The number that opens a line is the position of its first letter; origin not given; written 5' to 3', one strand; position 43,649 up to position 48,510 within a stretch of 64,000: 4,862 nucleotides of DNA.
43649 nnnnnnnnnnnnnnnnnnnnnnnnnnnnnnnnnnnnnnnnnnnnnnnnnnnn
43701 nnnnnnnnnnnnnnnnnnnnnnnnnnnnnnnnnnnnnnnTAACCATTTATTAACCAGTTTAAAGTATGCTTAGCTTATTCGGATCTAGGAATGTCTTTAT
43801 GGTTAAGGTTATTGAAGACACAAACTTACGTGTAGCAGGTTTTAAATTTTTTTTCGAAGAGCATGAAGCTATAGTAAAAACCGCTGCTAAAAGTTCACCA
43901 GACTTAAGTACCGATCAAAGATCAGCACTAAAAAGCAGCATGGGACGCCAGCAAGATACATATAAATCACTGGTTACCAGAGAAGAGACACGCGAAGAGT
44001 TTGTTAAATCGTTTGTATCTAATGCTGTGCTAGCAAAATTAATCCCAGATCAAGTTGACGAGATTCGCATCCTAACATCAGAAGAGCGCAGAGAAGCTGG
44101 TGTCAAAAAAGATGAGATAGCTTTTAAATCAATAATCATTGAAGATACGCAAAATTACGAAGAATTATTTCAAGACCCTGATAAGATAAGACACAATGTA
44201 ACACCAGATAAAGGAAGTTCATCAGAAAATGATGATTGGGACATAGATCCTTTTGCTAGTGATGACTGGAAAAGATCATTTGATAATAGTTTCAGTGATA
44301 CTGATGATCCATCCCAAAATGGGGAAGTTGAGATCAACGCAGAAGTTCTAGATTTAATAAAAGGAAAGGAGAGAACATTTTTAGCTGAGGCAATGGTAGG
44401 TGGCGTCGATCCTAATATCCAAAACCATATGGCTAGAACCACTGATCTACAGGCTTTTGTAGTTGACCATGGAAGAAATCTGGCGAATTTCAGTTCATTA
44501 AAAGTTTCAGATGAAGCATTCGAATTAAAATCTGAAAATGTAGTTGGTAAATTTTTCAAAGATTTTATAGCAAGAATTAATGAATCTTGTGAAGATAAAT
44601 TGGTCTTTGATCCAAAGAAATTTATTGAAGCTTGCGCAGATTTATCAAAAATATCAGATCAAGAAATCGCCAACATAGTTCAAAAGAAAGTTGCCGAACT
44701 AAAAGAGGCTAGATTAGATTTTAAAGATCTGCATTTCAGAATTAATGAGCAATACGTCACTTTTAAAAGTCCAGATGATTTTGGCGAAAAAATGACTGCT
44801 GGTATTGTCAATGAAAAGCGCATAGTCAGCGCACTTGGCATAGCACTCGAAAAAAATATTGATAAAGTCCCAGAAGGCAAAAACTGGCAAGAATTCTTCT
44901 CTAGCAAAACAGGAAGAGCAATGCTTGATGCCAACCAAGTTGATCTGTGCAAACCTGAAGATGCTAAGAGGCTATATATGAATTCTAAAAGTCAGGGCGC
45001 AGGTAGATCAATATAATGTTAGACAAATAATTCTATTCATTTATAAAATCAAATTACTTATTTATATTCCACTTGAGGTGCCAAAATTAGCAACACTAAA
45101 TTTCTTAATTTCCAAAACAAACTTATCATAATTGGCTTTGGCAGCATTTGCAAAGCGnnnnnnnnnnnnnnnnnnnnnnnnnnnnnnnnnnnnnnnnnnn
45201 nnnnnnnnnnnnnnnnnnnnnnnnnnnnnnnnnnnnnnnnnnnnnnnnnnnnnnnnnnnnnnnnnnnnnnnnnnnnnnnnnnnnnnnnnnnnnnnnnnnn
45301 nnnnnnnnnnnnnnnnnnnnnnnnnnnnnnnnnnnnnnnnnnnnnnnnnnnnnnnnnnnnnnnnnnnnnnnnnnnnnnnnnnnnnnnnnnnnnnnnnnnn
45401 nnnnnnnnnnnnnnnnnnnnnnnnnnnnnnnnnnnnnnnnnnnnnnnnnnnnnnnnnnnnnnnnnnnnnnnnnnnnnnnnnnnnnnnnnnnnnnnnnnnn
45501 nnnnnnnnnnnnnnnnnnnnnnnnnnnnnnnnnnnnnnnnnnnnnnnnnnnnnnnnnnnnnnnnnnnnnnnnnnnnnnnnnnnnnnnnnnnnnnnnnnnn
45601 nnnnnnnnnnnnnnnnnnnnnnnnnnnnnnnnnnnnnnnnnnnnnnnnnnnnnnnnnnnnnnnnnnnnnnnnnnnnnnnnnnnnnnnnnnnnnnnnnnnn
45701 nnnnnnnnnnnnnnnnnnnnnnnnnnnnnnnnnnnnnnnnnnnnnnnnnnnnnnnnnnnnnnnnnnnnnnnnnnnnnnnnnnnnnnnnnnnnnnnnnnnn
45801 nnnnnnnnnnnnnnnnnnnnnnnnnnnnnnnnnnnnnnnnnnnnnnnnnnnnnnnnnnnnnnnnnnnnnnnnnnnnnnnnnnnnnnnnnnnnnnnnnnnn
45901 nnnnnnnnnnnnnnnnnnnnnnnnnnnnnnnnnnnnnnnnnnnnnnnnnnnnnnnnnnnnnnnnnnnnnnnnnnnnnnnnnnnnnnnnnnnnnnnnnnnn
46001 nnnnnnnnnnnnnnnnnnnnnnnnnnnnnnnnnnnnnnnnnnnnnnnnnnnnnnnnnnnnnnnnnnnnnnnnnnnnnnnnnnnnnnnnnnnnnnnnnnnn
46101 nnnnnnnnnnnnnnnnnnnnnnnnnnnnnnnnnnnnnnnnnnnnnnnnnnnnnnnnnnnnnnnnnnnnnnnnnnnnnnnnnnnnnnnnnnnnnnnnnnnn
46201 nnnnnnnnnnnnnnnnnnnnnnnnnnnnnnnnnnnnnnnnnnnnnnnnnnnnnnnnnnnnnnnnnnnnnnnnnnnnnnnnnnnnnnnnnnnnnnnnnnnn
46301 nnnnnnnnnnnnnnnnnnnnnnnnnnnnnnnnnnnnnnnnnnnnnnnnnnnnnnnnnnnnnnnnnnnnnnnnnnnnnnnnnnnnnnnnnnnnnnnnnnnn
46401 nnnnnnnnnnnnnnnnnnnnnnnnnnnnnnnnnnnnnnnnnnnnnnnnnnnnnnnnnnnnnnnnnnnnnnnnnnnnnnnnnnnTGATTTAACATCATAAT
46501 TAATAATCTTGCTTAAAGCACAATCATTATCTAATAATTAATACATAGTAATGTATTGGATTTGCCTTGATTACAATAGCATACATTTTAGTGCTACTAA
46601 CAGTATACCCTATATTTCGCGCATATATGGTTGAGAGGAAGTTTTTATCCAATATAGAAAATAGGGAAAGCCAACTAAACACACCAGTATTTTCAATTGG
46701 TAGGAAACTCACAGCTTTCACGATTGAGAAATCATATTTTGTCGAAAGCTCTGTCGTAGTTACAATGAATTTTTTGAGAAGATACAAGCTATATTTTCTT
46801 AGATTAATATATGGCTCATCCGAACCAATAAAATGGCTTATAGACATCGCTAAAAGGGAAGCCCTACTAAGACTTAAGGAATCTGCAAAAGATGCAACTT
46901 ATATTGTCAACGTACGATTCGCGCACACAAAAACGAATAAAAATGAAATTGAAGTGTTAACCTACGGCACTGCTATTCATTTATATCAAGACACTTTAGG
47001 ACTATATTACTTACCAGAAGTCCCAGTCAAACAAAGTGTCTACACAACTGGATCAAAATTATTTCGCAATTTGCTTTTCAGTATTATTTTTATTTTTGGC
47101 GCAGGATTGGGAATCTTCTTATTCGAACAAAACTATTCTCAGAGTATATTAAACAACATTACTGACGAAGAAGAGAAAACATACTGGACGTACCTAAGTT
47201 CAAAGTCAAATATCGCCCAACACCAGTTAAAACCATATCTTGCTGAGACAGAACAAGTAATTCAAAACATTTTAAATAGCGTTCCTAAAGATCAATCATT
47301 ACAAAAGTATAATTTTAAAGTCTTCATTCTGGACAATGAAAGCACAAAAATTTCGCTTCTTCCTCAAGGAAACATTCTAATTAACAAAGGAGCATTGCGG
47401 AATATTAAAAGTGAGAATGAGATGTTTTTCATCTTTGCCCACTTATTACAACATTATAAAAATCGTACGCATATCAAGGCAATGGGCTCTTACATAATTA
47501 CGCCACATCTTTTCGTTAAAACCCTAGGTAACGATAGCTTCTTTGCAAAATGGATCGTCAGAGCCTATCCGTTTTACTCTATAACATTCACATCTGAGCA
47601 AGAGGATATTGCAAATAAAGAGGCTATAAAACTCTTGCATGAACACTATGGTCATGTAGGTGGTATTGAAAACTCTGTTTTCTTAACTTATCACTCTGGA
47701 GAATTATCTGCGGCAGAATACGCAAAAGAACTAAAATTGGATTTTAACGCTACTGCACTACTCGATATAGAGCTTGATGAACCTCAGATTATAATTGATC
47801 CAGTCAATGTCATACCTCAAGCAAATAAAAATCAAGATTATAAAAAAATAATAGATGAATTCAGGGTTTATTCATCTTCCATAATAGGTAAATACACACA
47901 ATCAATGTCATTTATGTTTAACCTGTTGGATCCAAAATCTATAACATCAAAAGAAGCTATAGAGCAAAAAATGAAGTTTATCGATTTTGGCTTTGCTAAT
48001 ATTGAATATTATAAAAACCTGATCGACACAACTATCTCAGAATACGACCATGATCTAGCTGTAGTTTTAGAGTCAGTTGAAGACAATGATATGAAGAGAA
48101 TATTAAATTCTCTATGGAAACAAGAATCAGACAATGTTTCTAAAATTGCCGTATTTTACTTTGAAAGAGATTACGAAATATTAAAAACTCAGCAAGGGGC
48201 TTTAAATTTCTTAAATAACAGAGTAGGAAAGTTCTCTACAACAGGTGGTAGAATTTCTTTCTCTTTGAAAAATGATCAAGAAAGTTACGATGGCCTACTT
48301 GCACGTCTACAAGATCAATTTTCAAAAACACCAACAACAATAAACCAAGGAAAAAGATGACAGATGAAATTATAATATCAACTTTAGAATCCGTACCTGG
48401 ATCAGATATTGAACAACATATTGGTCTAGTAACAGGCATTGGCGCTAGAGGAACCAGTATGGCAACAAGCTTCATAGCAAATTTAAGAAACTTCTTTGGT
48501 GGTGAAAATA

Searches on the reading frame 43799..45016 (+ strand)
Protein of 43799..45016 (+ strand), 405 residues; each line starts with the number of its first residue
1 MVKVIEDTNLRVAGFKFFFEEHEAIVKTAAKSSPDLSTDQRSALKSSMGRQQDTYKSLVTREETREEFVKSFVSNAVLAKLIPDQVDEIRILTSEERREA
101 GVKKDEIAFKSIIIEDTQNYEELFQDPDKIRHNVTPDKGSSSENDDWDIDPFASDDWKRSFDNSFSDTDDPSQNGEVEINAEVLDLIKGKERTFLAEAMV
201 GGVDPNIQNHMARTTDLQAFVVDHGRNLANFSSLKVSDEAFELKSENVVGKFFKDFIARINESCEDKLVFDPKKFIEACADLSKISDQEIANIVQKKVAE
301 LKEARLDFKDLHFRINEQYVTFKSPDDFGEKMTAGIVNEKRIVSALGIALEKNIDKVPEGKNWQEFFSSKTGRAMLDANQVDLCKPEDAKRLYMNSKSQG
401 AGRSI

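Call 15: search_protein_families(library=pfam, proteins=[window:43799-45016:+], max_evalue=0.01)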
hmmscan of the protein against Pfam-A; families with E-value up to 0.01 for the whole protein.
window:43799-45016:+ (405 aa): 0 families

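Call 46: find_homologous_proteins(query=window:43799-45016:+, max_evalue=0.001)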
Query window:43799-45016:+ (405 aa): 6 proteins with E <= 0.001 among 4936 candidates.
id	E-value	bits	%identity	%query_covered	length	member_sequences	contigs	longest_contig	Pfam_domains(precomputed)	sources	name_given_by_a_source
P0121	4.6e-261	883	100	100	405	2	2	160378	-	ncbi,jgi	-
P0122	1.2e-235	799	90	100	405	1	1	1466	-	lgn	-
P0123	1.8e-139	483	57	95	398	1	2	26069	-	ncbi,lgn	-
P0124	3.2e-134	466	56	95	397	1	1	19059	-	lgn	-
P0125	7.6e-129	448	53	96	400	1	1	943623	-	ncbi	-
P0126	2.2e-83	298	43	96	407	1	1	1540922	-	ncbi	-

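Call 47: find_encoding_contigs(protein=P0125, flank=10000, max_places=1)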
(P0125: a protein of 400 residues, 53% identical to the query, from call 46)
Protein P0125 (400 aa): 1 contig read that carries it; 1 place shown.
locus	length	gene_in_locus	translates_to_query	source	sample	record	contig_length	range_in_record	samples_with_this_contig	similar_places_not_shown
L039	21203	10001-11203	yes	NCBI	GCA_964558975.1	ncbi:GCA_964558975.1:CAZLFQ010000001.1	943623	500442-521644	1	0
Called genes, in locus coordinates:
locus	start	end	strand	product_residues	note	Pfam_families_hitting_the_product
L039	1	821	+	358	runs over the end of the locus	PF01312:Bac_export_2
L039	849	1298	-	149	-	-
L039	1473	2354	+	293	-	PF01509:TruB_N, PF16198:TruB_C_2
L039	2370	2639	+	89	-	PF00312:Ribosomal_S15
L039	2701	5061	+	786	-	PF01138:RNase_PH, PF03725:RNase_PH_C, PF03726:PNPase, PF01138:RNase_PH, PF00013:KH_1, PF00575:S1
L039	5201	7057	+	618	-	PF13623:SurA_N_2, PF13624:SurA_N_3, PF13145:Rotamase_2, PF00639:Rotamase, PF13145:Rotamase_2 (weak)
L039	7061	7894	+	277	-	PF00398:RrnaAD, PF13649:Methyltransf_25 (faint)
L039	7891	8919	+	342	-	PF13439:Glyco_transf_4, PF20706:GT4-conflict (weak), PF00534:Glycos_transf_1, PF13692:Glyco_trans_1_4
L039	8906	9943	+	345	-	PF13439:Glyco_transf_4, PF20706:GT4-conflict (weak), PF00534:Glycos_transf_1, PF13692:Glyco_trans_1_4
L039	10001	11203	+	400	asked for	-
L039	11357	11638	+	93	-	-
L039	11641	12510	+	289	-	PF01764:Lipase_3 (faint)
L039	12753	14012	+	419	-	PF03435:Sacchrp_dh_NADP, PF16653:Sacchrp_dh_C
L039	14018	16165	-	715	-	PF00580:UvrD-helicase, PF13245:AAA_19, PF13604:AAA_30 (faint), PF01443:Viral_helicase1 (faint), PF13538:UvrD_C_2 (faint), PF13361:UvrD_C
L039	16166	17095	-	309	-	-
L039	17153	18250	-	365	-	PF00534:Glycos_transf_1 (weak)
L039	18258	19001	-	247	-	PF00005:ABC_tran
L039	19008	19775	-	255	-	PF01061:ABC2_membrane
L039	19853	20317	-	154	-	PF03652:RuvX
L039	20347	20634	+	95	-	PF02686:GatC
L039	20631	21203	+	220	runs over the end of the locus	PF00072:Response_reg, PF00486:Trans_reg_C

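Call 48: find_encoding_contigs(protein=P0126, flank=10000, max_places=1)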
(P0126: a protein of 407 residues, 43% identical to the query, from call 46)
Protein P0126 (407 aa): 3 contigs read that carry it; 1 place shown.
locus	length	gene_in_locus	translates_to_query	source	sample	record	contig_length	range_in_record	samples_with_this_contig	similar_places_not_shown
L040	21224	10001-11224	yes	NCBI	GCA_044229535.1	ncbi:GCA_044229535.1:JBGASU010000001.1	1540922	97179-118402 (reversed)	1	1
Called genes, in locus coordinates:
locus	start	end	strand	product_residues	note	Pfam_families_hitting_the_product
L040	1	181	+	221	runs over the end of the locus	PF22688:Hda_lid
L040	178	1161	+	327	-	PF02636:Methyltransf_28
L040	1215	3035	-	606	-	PF21710:Spt6_S1 (faint), PF00575:S1, PF13509:S1_2 (faint), PF00575:S1, PF23459:S1_RRP5 (weak), PF00575:S1, PF23459:S1_RRP5, PF00575:S1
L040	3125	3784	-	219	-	PF02224:Cytidylate_kin, PF13189:Cytidylate_kin2, PF13238:AAA_18 (weak), PF13207:AAA_17 (faint)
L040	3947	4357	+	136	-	-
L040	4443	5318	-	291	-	PF02629:CoA_binding, PF13607:Succ_CoA_lig, PF00549:Ligase_CoA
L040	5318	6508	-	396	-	PF08442:ATP-grasp_2, PF13549:ATP-grasp_5, PF24948:Citrate_synth_N, PF00549:Ligase_CoA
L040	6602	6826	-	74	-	-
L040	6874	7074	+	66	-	PF04325:DUF465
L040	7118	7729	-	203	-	PF03193:RsgA_GTPase (weak), PF02421:FeoB_N, PF00350:Dynamin_N (faint), PF01926:MMR_HSR1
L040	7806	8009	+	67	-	-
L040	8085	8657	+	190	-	-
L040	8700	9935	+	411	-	PF00919:UPF0004, PF04055:Radical_SAM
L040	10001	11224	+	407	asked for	-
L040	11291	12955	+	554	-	PF03814:KdpA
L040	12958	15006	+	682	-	PF00122:E1-E2_ATPase, PF00702:Hydrolase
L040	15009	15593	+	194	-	PF02669:KdpC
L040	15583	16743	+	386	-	PF02702:KdpD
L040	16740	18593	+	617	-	PF12729:4HB_MCP_1 (weak), PF00672:HAMP, PF00512:HisKA (faint), PF02518:HATPase_c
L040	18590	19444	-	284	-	-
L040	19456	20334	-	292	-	PF02674:Colicin_V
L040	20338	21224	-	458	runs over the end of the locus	PF18073:Zn_ribbon_LapB, PF00154:RecA_N (weak), PF13481:AAA_25, PF03796:DnaB_C (weak), PF06745:ATPase, PF23442:DUF7125, PF13401:AAA_22 (weak), PF06745:ATPase (weak), +1 more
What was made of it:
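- Kdp-type sensor genes (kdpD and a second histidine kinase) are present in L040 (call 48).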

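Call 49: find_encoding_contigs(protein=P0123, flank=10000, max_places=1)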
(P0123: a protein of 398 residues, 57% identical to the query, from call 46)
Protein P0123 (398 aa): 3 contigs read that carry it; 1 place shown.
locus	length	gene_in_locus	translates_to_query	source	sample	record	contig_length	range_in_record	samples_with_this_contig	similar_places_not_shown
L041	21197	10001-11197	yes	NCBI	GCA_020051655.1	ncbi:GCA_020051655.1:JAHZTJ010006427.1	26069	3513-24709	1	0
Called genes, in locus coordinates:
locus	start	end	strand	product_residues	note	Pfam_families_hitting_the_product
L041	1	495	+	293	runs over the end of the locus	PF01509:TruB_N, PF16198:TruB_C_2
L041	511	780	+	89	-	PF00312:Ribosomal_S15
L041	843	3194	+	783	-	PF01138:RNase_PH, PF03725:RNase_PH_C, PF03726:PNPase, PF01138:RNase_PH, PF00013:KH_1, PF00575:S1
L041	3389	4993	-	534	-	PF13857:Ank_5 (faint), PF24521:Ank_KRIT1 (faint), PF12796:Ank_2, PF00023:Ank (weak), PF13606:Ank_3 (weak), PF13637:Ank_4 (weak)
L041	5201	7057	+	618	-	PF13623:SurA_N_2, PF13624:SurA_N_3, PF13145:Rotamase_2, PF00639:Rotamase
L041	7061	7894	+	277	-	PF00398:RrnaAD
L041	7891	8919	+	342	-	PF13439:Glyco_transf_4, PF00534:Glycos_transf_1, PF13692:Glyco_trans_1_4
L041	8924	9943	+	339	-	PF13439:Glyco_transf_4, PF20706:GT4-conflict (weak), PF00534:Glycos_transf_1, PF13692:Glyco_trans_1_4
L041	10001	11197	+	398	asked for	-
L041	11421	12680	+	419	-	PF03435:Sacchrp_dh_NADP, PF16653:Sacchrp_dh_C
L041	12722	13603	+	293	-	-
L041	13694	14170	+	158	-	PF03449:GreA_GreB_N, PF01272:GreA_GreB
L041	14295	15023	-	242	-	PF00005:ABC_tran, PF13304:AAA_21 (faint)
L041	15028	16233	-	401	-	-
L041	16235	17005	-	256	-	-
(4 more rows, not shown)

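Call 50: find_encoding_contigs(protein=P0124, flank=10000, max_places=1)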
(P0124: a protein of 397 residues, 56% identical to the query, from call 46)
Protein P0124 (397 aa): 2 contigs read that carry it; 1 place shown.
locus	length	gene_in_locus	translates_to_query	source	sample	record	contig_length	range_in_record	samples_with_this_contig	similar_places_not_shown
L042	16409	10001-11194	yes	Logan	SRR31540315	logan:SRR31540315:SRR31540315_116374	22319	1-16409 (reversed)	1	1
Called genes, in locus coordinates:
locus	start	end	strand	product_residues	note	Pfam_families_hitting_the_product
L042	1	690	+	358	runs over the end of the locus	PF01312:Bac_export_2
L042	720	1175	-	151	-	-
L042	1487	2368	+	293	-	PF01509:TruB_N, PF16198:TruB_C_2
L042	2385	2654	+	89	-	PF00312:Ribosomal_S15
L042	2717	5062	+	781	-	PF01138:RNase_PH, PF03725:RNase_PH_C, PF03726:PNPase, PF01138:RNase_PH, PF00013:KH_1, PF00575:S1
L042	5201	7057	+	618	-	PF13623:SurA_N_2, PF13624:SurA_N_3, PF13145:Rotamase_2, PF00639:Rotamase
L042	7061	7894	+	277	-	PF00398:RrnaAD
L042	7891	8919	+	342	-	PF13439:Glyco_transf_4, PF20706:GT4-conflict (weak), PF00534:Glycos_transf_1, PF13692:Glyco_trans_1_4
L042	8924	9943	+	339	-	PF13439:Glyco_transf_4, PF20706:GT4-conflict (weak), PF00534:Glycos_transf_1, PF13692:Glyco_trans_1_4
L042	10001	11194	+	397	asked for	-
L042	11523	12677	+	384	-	PF03435:Sacchrp_dh_NADP, PF16653:Sacchrp_dh_C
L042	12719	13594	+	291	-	-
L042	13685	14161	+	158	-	PF03449:GreA_GreB_N, PF01272:GreA_GreB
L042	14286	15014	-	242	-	PF00005:ABC_tran, PF13304:AAA_21 (faint)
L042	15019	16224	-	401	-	-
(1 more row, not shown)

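Call 52: search_protein_families(library=ncbifam, proteins=[L039:20631-21203:+], max_evalue=1e-10)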
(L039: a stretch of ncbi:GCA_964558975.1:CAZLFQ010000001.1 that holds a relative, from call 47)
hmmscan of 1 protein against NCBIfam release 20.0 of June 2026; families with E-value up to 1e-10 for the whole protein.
L039:20631-21203:+ (191 aa): 62 families (the best 25 are shown)
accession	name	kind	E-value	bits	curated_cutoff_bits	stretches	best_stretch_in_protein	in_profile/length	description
NF007005.1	PRK09468.1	equivalog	5.6e-43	147.1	331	1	5-177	5-186/237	osmolarity response regulator transcription factor OmpR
TIGR02154.1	PhoB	equivalog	3.3e-41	141.1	296.2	1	5-191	4-199/226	phosphate regulon transcriptional regulator PhoB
NF045944.1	ResRegRpaBCyano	equivalog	4.1e-40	137.6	330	1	7-185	1-188/229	response regulator transcription factor RpaB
NF040689.1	MtrAB_MtrA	equivalog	4.2e-36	124.3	300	1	6-179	1-175/219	MtrAB system response regulator MtrA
TIGR01387.1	cztR_silR_copR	subfamily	3e-35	121.9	279.2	1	6-184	1-181/218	heavy metal response regulator transcription factor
NF053854.1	RespRegPhoBBctds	equivalog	4.5e-33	114.5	270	1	6-191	1-200/225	two-component system response regulator PhoB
NF008034.0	PRK10766.1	equivalog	4e-32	111.6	275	1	4-189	3-202/231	two-component system response regulator TorR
NF041733.1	resp_reg_CseB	equivalog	5.6e-32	111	350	1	5-182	2-191/228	two-component system response regulator CseB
NF007928.2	PRK10643.1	equivalog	6.4e-32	110.9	330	1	6-181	3-180/216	two-component system response regulator PmrA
NF007982.1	PRK10710.1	equivalog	9.2e-32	110.5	380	1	5-191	9-200/235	envelope stress response regulator BaeR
NF040534.1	resp_reg_YycF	equivalog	5.4e-31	107.6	340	1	5-177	2-182/231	response regulator YycF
NF041734.1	resp_reg_RppA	equivalog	5.9e-31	107.6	250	1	5-187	2-193/229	two-component system response regulator RppA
NF008078.0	PRK10816.1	equivalog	2.5e-30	105.6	336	1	6-181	3-181/223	two-component system response regulator PhoP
NF008567.0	PRK11517.1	equivalog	8.3e-30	103.8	353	1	6-187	3-188/223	response regulator transcription factor HprR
NF033117.2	vanR_ACDEGLN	exception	2.5e-29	102.5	350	1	6-178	1-181/226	VanR-ABDEGLN family response regulator transcription factor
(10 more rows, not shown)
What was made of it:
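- The clade encodes at least one other OmpR/PhoB-family regulator (L039 20631-21203, call 52) and has Kdp-type sensor genes (kdpD and a second histidine kinase, call 48).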

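Call 78: search_protein_families(library=pfam, proteins=[L040:8085-8657:+], max_evalue=0.01)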
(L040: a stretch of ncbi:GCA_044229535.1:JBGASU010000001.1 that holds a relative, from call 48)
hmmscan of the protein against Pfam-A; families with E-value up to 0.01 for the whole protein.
L040:8085-8657:+ (190 aa): 0 families

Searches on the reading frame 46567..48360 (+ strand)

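Call 33: search_protein_families(library=ncbifam, proteins=[window:46567-48360:+], max_evalue=0.001)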
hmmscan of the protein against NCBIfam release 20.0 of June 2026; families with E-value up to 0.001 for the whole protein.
window:46567-48360:+ (597 aa): 1 family
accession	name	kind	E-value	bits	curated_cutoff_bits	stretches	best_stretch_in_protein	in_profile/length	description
NF002989.0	PRK03732.1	equivalog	5.6e-05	23.2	181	1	64-139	32-110/114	hypothetical protein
